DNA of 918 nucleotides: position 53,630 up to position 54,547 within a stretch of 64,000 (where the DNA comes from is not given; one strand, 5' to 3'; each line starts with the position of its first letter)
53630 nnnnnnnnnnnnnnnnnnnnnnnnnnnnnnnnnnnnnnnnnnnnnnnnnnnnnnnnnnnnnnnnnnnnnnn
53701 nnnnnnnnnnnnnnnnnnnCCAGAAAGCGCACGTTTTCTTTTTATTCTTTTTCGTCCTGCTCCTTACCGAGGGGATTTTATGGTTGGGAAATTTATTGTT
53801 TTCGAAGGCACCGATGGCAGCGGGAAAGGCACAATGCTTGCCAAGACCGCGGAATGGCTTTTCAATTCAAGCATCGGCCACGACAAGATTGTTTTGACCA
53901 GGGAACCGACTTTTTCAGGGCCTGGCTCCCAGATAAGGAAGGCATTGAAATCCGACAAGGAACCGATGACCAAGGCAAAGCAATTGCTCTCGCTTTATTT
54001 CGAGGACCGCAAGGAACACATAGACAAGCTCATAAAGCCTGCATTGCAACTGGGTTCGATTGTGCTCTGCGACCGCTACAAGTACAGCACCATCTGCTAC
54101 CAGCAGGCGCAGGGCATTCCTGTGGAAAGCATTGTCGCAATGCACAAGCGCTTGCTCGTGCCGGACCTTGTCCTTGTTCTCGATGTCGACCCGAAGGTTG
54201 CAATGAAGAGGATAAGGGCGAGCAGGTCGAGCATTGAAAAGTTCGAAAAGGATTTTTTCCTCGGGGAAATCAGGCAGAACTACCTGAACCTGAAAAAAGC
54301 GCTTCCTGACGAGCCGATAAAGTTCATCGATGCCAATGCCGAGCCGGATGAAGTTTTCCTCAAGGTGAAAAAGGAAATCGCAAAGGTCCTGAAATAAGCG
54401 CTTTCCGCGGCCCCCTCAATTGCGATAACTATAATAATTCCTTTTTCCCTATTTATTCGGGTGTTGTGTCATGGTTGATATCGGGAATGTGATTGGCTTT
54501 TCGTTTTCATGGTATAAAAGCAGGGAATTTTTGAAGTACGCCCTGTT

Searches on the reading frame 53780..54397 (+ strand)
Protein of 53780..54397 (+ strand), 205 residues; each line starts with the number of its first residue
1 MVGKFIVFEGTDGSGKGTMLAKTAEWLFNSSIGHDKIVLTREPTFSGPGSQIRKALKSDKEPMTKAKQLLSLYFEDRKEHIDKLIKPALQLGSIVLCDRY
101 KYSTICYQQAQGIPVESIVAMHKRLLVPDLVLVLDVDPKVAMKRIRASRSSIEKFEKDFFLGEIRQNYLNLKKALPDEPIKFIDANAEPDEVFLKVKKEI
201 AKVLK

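Call 26: search_protein_families(library=ncbifam, proteins=[window:53780-54397:+], max_evalue=0.00001)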
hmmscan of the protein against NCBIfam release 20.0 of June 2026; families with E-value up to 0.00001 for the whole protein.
window:53780-54397:+ (205 aa): 2 families
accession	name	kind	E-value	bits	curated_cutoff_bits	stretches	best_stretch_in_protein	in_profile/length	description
TIGR00041.1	DTMP_kinase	equivalog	4.5e-42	144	83.25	1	3-192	4-192/196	dTMP kinase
NF005923.0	PRK07933.1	equivalog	3.7e-09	36.3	193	1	5-151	2-156/213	dTMP kinase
